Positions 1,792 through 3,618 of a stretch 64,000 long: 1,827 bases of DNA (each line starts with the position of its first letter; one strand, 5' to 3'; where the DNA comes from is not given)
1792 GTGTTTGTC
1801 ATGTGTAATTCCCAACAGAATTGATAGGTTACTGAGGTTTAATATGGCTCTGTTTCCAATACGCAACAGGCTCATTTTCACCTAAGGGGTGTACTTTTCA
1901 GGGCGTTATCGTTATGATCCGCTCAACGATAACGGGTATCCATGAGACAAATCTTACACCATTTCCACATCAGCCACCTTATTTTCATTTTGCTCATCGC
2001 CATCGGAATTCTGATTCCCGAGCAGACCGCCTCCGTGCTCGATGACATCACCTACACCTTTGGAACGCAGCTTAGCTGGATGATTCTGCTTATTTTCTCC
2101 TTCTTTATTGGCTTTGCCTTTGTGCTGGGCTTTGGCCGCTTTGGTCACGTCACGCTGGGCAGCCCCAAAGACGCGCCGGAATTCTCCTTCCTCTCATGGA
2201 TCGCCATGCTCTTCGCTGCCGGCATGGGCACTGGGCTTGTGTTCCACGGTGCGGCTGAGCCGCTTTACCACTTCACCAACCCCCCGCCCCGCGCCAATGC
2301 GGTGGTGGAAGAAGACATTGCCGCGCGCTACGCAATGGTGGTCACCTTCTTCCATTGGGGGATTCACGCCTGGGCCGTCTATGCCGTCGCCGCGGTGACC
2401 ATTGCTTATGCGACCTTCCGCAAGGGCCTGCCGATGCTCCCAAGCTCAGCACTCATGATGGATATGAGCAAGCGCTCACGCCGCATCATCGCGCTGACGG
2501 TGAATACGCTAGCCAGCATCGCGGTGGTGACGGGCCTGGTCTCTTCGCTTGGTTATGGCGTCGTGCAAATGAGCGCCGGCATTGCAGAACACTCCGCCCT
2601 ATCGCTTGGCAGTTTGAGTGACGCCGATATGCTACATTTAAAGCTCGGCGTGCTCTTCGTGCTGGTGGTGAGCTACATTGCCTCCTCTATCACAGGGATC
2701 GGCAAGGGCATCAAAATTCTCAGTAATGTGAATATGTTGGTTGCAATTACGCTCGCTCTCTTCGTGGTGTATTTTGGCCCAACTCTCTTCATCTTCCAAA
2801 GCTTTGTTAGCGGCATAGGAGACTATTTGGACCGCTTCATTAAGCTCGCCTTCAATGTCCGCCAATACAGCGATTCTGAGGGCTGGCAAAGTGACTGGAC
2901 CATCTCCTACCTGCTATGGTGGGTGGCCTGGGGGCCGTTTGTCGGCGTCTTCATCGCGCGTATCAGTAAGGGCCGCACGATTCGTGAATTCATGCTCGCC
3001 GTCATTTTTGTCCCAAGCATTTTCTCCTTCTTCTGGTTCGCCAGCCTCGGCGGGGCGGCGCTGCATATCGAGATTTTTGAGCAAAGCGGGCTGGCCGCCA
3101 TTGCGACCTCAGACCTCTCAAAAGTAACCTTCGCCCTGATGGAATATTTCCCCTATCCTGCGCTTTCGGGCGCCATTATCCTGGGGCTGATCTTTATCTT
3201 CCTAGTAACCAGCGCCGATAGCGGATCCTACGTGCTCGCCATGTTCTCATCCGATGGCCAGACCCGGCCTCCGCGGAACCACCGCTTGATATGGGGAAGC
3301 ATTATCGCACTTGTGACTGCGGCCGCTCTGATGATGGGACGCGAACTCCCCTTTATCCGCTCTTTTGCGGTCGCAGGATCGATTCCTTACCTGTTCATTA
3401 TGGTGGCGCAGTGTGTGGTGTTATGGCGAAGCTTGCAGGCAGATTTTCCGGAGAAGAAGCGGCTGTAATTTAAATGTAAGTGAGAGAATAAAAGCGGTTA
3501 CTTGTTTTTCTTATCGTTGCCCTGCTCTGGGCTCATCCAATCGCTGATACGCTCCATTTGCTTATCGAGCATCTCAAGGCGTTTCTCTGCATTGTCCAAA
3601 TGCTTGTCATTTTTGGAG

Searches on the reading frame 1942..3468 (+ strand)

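Call 57: search_protein_families(library=pfam, proteins=[window:1942-3468:+], max_evalue=0.00001)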
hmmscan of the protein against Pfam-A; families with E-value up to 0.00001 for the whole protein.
window:1942-3468:+ (508 aa): 1 family
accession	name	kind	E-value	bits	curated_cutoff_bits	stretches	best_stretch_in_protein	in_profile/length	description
PF02028.23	BCCT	-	1.8e-150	502.1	27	1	8-500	2-484/485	BCCT, betaine/carnitine/choline family transporter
